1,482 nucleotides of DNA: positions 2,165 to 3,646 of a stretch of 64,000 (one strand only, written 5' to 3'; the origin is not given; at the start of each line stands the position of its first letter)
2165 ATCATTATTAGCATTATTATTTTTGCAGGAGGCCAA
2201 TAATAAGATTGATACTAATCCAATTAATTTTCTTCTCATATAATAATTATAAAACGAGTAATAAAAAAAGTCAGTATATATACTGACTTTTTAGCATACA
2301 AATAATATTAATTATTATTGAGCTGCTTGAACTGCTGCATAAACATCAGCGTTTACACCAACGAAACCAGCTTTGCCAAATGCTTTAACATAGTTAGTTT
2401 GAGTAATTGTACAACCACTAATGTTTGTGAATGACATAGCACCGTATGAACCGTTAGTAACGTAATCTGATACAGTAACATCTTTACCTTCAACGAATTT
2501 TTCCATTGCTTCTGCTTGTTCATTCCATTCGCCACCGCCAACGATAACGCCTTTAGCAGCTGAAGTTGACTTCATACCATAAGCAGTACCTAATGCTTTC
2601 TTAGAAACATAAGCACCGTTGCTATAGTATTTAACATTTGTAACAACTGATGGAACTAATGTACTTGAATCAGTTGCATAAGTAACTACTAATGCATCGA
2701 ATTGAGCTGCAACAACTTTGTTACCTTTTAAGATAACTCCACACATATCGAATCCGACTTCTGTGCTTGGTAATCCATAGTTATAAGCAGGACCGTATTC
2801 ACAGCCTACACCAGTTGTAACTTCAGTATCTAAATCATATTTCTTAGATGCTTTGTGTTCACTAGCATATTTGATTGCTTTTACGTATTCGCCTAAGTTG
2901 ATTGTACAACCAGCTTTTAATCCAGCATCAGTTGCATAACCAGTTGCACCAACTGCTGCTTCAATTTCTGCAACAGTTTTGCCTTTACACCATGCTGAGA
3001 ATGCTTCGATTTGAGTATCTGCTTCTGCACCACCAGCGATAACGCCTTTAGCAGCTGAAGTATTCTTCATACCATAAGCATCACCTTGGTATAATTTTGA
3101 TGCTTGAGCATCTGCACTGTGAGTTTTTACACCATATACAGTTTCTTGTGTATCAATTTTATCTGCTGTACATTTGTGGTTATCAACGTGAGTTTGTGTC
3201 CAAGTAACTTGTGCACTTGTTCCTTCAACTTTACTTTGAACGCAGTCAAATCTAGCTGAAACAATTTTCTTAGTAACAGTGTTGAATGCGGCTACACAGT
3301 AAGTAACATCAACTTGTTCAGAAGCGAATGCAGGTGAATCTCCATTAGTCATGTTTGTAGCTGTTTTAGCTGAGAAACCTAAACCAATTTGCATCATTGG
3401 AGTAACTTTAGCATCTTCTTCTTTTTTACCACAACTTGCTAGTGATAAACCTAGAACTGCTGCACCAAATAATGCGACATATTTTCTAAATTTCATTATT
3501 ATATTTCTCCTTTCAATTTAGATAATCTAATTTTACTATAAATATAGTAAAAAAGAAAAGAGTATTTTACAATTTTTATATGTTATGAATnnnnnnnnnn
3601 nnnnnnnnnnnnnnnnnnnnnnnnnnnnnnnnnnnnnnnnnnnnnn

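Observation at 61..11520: Atypical Rnf-like operon fused to an extracytosolic flavinylation toolkit (2x ApbE, two-FMN-domain lipoprotein, NusG-II/Gx pair, DUF2804)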

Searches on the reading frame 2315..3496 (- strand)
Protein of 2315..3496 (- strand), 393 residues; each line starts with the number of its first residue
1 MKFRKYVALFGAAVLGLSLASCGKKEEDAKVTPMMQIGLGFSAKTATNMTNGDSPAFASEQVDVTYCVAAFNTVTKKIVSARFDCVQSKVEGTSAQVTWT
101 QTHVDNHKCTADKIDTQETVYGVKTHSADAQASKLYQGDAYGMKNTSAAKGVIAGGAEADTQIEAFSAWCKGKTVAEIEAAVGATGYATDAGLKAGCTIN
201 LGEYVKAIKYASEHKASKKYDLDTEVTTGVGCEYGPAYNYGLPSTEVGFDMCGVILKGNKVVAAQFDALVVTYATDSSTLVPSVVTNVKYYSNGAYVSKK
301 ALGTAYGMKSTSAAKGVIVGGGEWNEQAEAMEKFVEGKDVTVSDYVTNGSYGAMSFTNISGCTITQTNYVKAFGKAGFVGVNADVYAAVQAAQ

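Call 4: search_protein_families(library=pfam, proteins=[window:2315-3496:-], max_evalue=0.01)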
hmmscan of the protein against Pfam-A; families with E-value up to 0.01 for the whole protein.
window:2315-3496:- (393 aa): 0 families

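Call 6: search_protein_families(library=ncbifam, proteins=[window:2315-3496:-], max_evalue=0.1)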
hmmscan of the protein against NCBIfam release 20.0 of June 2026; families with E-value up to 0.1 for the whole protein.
window:2315-3496:- (393 aa): 0 families
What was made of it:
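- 2315..3496 (-): Lipoprotein (393 aa) with two divergent FMN_bind-fold domains; candidate acceptors T198 (A-G-C-T, nt 2903-2905) and T363 (S-G-C-T, nt 2408-2410). No Pfam or NCBIfam hit (calls 4, 6).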

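Call 7: find_homologous_proteins(query=window:2315-3496:-)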
Query window:2315-3496:- (393 aa): 24 proteins with E <= 0.001 among 8000 candidates.
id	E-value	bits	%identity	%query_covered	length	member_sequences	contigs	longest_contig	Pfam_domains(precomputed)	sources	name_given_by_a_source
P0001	3.6e-252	854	100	100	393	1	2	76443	-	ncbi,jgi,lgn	-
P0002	2.4e-22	98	32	86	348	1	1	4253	-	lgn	-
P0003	1.7e-21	95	33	96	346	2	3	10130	-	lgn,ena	-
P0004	1.5e-19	89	30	94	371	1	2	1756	-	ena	-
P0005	4.3e-18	84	29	93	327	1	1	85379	-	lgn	-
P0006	5.3e-17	80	33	67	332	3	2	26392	-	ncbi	-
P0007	3.7e-16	78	34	64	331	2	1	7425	-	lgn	-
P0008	3.4e-15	74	27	96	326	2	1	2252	-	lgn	-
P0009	1.2e-14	73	33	64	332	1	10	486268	-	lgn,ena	-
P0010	3.0e-14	71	27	93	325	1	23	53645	-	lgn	-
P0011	4.7e-14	71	31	62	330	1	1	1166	-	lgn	-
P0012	2.0e-13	69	26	87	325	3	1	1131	-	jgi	jgi:hypothetical protein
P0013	4.3e-13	67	30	62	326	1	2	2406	-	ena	-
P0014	6.0e-13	67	29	96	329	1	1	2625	-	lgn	-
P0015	4.1e-12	64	31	62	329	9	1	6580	-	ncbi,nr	ncbi:MAG: hypothetical protein IKW68_04475 [Clostridia bacterium]|nr:hypothetical protein [Clostridi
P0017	1.5e-11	62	31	61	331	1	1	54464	-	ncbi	-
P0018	1.7e-11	62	32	62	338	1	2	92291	-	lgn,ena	-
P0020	1.2e-9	56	29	77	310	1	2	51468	-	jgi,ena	-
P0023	1.2e-4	40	28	61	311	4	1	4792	-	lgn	-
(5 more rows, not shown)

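Call 15: find_encoding_contigs(protein=P0001, flank=10000, max_places=3)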
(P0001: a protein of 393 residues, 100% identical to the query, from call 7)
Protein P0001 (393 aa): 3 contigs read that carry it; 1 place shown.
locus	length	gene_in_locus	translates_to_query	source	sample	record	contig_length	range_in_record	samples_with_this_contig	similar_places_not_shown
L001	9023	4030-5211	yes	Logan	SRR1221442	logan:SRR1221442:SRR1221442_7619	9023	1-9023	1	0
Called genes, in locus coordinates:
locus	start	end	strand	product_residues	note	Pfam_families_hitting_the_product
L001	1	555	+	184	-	?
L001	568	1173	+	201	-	PF02508:Rnf-Nqr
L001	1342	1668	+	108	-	PF04060:FeS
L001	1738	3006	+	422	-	PF02424:ApbE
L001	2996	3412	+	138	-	PF07009:NusG_II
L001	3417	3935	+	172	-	PF07456:Hpre_diP_synt_I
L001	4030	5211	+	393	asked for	-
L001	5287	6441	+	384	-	PF02424:ApbE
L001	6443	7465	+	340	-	PF10974:DUF2804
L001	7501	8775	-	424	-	PF19289:PmbA_TldD_3rd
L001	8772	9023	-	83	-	?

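Call 16: find_encoding_contigs(protein=P0009, flank=8000, max_places=3)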
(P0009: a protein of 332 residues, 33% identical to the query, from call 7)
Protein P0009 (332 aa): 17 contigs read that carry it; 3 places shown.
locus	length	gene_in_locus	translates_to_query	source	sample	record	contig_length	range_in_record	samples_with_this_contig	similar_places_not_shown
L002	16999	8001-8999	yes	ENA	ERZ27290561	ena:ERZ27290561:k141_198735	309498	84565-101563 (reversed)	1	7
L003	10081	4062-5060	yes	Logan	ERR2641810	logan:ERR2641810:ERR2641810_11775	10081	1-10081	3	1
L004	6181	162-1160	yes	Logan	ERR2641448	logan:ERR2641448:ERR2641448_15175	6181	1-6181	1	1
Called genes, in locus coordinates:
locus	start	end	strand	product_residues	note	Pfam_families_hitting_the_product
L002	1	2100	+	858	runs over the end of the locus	PF00009:GTP_EFTU, PF01926:MMR_HSR1 (faint), PF22042:EF-G_D2 (weak), PF14492:EFG_III (weak), PF03764:EFG_IV, PF00679:EFG_C, PF05991:NYN_YacP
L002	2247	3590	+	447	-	PF13375:RnfC_N, PF10531:SLBB (faint), PF01512:Complex1_51K, PF13187:Fer4_9 (faint), PF14697:Fer4_21 (weak), PF12837:Fer4_6 (weak), PF13237:Fer4_10 (weak), PF12838:Fer4_7, +2 more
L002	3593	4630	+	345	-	PF03116:NQR2_RnfD_RnfE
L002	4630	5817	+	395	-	PF04205:FMN_bind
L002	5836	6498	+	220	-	PF02508:Rnf-Nqr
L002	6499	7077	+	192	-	PF02508:Rnf-Nqr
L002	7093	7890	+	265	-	PF04060:FeS, PF12838:Fer4_7 (weak), PF13187:Fer4_9 (weak), PF13237:Fer4_10 (weak), PF25160:LdpA_Fe-S-bd, PF12837:Fer4_6, PF12838:Fer4_7, PF13187:Fer4_9, +8 more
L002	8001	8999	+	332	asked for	-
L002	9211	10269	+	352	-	PF02424:ApbE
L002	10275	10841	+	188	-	PF04205:FMN_bind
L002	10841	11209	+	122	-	PF07009:NusG_II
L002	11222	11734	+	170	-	PF07456:Hpre_diP_synt_I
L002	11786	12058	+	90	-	PF07873:YabP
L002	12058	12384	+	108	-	PF09578:Spore_YabQ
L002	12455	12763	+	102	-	PF04977:DivIC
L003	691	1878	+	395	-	PF04205:FMN_bind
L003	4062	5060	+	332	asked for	-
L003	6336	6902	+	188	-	PF04205:FMN_bind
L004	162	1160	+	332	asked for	-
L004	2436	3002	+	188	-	PF04205:FMN_bind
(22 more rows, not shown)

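Call 18: find_encoding_contigs(protein=P0017, flank=8000, max_places=2)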
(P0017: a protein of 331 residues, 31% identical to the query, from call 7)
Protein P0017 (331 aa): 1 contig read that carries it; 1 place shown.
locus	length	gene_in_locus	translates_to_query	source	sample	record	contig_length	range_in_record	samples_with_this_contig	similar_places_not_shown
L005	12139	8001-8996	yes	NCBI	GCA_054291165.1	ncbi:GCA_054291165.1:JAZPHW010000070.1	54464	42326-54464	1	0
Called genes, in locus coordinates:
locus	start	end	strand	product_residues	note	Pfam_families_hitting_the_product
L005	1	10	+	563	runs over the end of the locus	-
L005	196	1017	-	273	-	PF01145:Band_7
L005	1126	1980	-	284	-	-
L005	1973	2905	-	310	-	PF00294:PfkB, PF08543:Phos_pyr_kin (weak)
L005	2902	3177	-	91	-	-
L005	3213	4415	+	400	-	PF13375:RnfC_N, PF01512:Complex1_51K, PF13534:Fer4_17 (faint), PF10531:SLBB, PF13183:Fer4_8 (weak), PF13237:Fer4_10, PF12838:Fer4_7 (weak)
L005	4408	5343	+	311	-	PF03116:NQR2_RnfD_RnfE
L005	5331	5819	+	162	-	PF04205:FMN_bind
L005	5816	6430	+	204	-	-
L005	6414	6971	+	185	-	-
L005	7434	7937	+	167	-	PF07456:Hpre_diP_synt_I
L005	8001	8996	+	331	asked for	-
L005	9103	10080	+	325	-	PF02424:ApbE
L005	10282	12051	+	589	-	PF02690:Na_Pi_cotrans, PF01895:PhoU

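Call 19: find_encoding_contigs(protein=P0018, flank=8000, max_places=2)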
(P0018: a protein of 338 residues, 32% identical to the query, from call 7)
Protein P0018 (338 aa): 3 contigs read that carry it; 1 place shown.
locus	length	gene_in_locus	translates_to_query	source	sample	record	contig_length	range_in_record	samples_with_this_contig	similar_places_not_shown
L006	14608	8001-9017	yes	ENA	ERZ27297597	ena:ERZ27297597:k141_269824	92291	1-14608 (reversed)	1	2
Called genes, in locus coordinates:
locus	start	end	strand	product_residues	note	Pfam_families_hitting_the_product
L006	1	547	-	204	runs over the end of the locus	-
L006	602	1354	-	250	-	PF07451:SpoVAD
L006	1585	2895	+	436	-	PF13375:RnfC_N, PF01512:Complex1_51K, PF10531:SLBB, PF13187:Fer4_9 (faint), PF00037:Fer4 (faint), PF13237:Fer4_10 (weak), PF12838:Fer4_7 (faint), PF13183:Fer4_8, +1 more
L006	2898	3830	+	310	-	PF03116:NQR2_RnfD_RnfE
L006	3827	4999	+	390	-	PF04205:FMN_bind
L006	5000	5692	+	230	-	PF02508:Rnf-Nqr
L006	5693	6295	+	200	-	PF02508:Rnf-Nqr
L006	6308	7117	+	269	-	PF04060:FeS, PF13237:Fer4_10 (weak), PF14697:Fer4_21 (weak), PF12838:Fer4_7, PF13187:Fer4_9 (weak), PF25160:LdpA_Fe-S-bd (weak), PF14697:Fer4_21, PF00037:Fer4, +11 more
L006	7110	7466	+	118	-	PF07009:NusG_II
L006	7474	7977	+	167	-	PF07456:Hpre_diP_synt_I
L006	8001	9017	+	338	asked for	-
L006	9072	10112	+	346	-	PF02424:ApbE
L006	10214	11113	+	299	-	PF02445:NadA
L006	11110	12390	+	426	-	PF00890:FAD_binding_2, PF01266:DAO (weak), PF01946:Thi4 (faint), PF03486:HI0933_like (weak), PF07992:Pyr_redox_2 (faint)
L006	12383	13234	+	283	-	PF02749:QRPTase_N, PF01729:QRPTase_C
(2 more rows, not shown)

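Call 20: find_encoding_contigs(protein=P0020, flank=8000, max_places=2)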
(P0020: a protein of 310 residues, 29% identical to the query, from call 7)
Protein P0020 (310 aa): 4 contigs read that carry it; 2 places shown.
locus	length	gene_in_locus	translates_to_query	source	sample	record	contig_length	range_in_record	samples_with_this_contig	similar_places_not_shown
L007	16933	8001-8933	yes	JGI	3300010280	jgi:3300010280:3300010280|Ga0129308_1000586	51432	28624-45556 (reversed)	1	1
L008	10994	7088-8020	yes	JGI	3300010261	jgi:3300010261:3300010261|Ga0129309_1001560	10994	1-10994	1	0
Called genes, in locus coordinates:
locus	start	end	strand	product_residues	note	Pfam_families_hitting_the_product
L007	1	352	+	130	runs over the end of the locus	PF09148:DUF1934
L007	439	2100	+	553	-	PF03485:Arg_tRNA_synt_N, PF00750:tRNA-synt_1d, PF00133:tRNA-synt_1 (faint), PF01406:tRNA-synt_1e (faint), PF09334:tRNA-synt_1g (faint), PF05746:DALR_1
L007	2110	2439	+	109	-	PF05066:HARE-HTH (weak)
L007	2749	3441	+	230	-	PF00561:Abhydrolase_1, PF12146:Hydrolase_4 (weak), PF12697:Abhydrolase_6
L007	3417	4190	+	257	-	PF01487:DHquinase_I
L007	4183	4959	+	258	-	PF01966:HD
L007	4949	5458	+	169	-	PF07456:Hpre_diP_synt_I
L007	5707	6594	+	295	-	PF00303:Thymidylat_synt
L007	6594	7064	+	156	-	PF00186:DHFR_1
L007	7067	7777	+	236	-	PF01553:Acyltransferase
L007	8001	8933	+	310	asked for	-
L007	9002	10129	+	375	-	PF02424:ApbE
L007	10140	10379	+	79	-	PF12637:TSCPD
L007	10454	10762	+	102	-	-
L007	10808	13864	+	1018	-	PF02811:PHP, PF07733:DNA_pol3_alpha, PF17657:DNA_pol3_finger, PF14579:HHH_6, PF01336:tRNA_anti-codon (weak)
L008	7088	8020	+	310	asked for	-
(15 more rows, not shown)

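Call 24: search_solved_structures(query=A1, max_evalue=10, show_alignments=3)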
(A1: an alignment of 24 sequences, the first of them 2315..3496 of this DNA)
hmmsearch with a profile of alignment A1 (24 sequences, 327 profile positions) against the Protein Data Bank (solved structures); distinct sequences matched with E-value up to 10: 3.
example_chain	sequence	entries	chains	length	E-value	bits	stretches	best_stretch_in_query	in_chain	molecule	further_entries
2kzx_A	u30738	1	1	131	2e-09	40.3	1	255-326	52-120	Uncharacterized protein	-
9b86_A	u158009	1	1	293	0.013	17.9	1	4-67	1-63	Heme-binding protein FetB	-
2yp6_A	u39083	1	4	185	0.42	13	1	4-35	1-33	THIOREDOXIN FAMILY PROTEIN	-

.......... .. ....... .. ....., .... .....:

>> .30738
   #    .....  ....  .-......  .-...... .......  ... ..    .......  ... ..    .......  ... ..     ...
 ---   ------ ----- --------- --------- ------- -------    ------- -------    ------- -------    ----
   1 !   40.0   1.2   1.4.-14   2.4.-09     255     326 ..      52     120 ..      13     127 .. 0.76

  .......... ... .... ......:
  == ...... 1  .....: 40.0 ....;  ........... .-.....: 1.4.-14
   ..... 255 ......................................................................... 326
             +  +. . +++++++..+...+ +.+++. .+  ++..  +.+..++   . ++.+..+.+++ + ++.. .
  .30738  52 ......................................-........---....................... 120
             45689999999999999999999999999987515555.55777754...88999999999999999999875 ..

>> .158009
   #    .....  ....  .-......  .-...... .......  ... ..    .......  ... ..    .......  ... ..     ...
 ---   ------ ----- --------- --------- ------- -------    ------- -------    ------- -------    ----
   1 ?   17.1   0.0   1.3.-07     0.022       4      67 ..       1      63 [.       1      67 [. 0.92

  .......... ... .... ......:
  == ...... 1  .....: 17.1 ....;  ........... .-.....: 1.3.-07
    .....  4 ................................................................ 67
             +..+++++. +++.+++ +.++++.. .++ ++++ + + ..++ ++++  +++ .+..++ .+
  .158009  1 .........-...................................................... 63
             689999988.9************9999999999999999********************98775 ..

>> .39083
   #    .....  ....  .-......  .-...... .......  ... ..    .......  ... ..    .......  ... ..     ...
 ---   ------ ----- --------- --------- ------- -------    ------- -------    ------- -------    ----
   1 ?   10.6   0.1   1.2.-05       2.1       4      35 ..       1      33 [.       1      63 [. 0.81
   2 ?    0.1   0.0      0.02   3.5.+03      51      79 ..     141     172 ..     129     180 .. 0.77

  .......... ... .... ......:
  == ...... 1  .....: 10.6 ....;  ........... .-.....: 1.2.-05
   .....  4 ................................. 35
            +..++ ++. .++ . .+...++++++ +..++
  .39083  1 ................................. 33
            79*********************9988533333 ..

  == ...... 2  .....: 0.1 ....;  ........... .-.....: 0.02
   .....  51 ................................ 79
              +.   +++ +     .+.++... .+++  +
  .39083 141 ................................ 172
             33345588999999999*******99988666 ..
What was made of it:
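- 2315..3496 (-): The family profile hits PDB 2kzx at E 2e-9 (call 24).
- Closest known: PF04205 FMN_bind single-domain proteins 2KZX. Same: E-W-x-E-Q segment that precedes the acceptor site (call 24).
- Its profile hits 2kzx at E 2e-9 (call 24).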

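Call 25: search_protein_families(library=pfam, proteins=[P0004, P0009, P0020, P0023], max_evalue=10)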
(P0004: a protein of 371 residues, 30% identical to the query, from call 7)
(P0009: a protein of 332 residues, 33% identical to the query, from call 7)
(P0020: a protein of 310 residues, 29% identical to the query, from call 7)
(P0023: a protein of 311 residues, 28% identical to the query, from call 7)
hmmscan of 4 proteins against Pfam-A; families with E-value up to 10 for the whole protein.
P0004 (371 aa): 2 families
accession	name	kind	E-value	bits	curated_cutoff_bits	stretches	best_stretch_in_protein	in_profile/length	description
PF04205.19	FMN_bind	-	0.65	11.1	22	1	328-358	45-76/77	FMN-binding domain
PF13627.12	LptM_cons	-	9.9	6.6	27.3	0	11-23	3-15/23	LPS-assembly lipoprotein LptM, conserved region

P0009 (332 aa): 5 families
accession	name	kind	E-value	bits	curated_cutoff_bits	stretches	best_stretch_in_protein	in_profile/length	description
PF20363.3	DUF6658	-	0.085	13.1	27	1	3-34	12-43/178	Family of unknown function (DUF6658)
PF03544.19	TonB_C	-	0.12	13.2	24.6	0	70-98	18-46/79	Gram-negative bacterial TonB protein C-terminal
PF00038.26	Filament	-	0.15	12.1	40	1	49-114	30-95/313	Intermediate filament protein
PF04205.19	FMN_bind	-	0.31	12.2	22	1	219-330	8-76/77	FMN-binding domain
PF22414.1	Hia_Tpr_ring_dom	-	0.95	9.7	27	1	219-232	20-32/37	Trimeric autotransporter adhesin, Trp ring domain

P0020 (310 aa): 2 families
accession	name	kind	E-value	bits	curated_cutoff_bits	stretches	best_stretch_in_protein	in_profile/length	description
PF04205.19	FMN_bind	-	0.0013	19.7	22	2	55-164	6-75/77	FMN-binding domain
PF23802.1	DUF7178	-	0.76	10.1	27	1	239-262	24-47/193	Family of unknown function (DUF7178)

P0023 (311 aa): 3 families
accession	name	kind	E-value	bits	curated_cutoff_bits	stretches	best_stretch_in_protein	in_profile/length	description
PF04205.19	FMN_bind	-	0.0011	20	22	1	197-308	4-77/77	FMN-binding domain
PF02300.22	Fumarate_red_C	-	0.16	12.5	24.2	1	249-266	9-26/127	Fumarate reductase subunit C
PF14265.11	DUF4355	-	8.6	7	25.4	1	82-174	40-119/124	Capsid assembly scaffolding protein Gp46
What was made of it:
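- On FMN_bind (PF04205) ApbE substrates: Relatives P0020 and P0023 reach only E about 1e-3, at 20 bits against a 22-bit cut-off (call 25).
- The matched 2kzx segment itself passes the Pfam FMN_bind threshold (call 25).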

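Call 30: find_related_loci(query=A1, collection=genome_contigs, flank=10000)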
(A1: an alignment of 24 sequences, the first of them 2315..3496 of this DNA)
Query A1 (393 aa) in genome_contigs; peptide patterns used: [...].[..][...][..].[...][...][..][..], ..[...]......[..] (x = any residue, [..] = any of these).
599 stretches matched a pattern (row limit reached: there are more); 419 encode a relative of the query (tblastn E <= 1e-3); the best 80 are kept; 80 distinct loci.
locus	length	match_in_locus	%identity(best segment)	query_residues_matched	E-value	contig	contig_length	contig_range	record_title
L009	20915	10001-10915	34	18-370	7e-36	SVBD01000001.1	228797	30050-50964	MAG: Erysipelotrichaceae bacterium isolate SIG219 NODE_24_length_228797_cov_39.013982, whole genome shotgun sequence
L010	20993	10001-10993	33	2-379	1e-28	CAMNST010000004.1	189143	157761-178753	MAG: uncultured Clostridia bacterium isolate SRR19792994_bin.25_metawrap_v1.3_MAG genome assembly, contig: ERZ12290372_7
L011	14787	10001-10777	35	113-379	2e-27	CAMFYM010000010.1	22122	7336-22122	MAG: uncultured Clostridia bacterium isolate SRR15725432_bin.13_metaWRAP_v1.3_MAG genome assembly, contig: ERZ10622456.1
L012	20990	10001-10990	31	2-370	1e-26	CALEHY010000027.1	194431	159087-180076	MAG TPA_asm: uncultured Clostridia bacterium isolate SRR6425755_bin.50_CONCOCT_v1.1_MAG genome assembly, contig: ERZ1767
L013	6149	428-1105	36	133-380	3e-26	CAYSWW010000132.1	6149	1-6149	MAG TPA_asm: uncultured Coprobacillus sp. isolate SRP141132_co1_167 genome assembly, contig: NODE_10930_length_6149_cov_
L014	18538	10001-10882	32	2-338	6e-22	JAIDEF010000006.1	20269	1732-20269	MAG: Eubacterium sp. isolate SC0316_S1_5 SC0316_S1_5_contig_6, whole genome shotgun sequence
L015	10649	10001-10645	33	133-376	3e-20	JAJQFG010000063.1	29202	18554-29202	MAG: Erysipelotrichaceae bacterium isolate MO.1_4 NODE_148_length_29202_cov_31.102892, whole genome shotgun sequence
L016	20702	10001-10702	33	113-365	2e-19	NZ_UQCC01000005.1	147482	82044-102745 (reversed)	Uncultured Eubacterium sp. isolate UMGS127, whole genome shotgun sequence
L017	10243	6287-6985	34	113-365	5e-19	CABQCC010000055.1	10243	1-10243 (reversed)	MAG TPA_asm: uncultured Eubacterium sp. isolate MGYG-HGUT-00443 genome assembly, contig: GUT_GENOME010373_55, whole geno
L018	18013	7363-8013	31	133-375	1e-18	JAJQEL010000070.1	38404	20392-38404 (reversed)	MAG: Erysipelotrichaceae bacterium isolate MI.9_3 NODE_121_length_38404_cov_31.263110, whole genome shotgun sequence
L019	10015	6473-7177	32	113-365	1e-18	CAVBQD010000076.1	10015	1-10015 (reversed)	bacterium isolate SRR8978300_cleanbin_000001 genome assembly, contig: Spades_SRR8978300_contig_396, whole genome shotgun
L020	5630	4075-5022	29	2-365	2e-18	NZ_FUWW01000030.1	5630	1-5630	Eubacterium coprostanoligenes strain ATCC 51222, whole genome shotgun sequence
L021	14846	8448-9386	29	14-377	2e-18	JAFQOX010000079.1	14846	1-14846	MAG: Clostridia bacterium isolate RGIG2017 Goat_Colon-1__c420527, whole genome shotgun sequence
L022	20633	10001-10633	33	133-364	2e-18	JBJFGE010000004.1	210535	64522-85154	MAG: Eubacterium sp. isolate PUUB45_bin.006 NODE_10_length_210535_cov_12.668510, whole genome shotgun sequence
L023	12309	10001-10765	29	104-376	7e-18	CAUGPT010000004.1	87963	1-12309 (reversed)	MAG TPA_asm: uncultured Eubacteriales bacterium isolate SRR16279955_bin.51_MetaWRAP_v1.3_MAG genome assembly, contig: ER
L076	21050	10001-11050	27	1-376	1e-12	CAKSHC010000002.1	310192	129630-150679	MAG: uncultured Eubacteriales bacterium isolate REFINED_METABAT215_TOP10_CONTIGS_1500_ASSEMBLY_K77_MERGED__Hadza_MoBio_h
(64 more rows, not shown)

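Call 31: predict_structure(alignment_id=A1)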
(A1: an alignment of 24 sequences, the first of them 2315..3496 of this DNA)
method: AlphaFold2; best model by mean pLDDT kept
length: 393 residues; sequences in the alignment: 24
mean_pLDDT: 77.4   pTM: 0.79
mean pLDDT of the five models: 77.4, 77.5, 75.3, 75.1, 73.0
residues with pLDDT >= 90: 130; 70-90: 138; 50-70: 80; < 50: 45
segments of 3 or more residues with pLDDT < 50: 1-3, 19-27, 103-113, 346-355, 391-393
pLDDT, mean of each block of 10 residues (from residue 1): 49 48 48 89 85 61 95 95 91 67 45 52 60 81 84 86 93 97 94 88 97 94 87 75 76 93 94 74 81 91 88 73 87 88 48 49 71 87 68 39
secondary structure, 60 per line:
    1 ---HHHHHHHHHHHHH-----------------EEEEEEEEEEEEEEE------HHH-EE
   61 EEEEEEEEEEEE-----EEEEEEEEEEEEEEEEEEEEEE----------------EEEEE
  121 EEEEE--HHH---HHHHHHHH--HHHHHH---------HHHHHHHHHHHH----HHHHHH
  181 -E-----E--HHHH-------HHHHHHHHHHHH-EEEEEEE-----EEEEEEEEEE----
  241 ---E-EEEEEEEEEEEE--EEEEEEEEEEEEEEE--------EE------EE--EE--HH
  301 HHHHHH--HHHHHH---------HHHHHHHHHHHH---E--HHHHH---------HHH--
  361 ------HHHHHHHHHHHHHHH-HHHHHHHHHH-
elements in order: H4-16 E34-48 E59-72 E78-99 E116-125 H134-141 H144-149 H159-170 H175-180 H191-194 H202-213 E215-221 E227-236 E246-257 E260-274 H299-306 H309-314 H324-335 H342-346 H367-381 H383-392
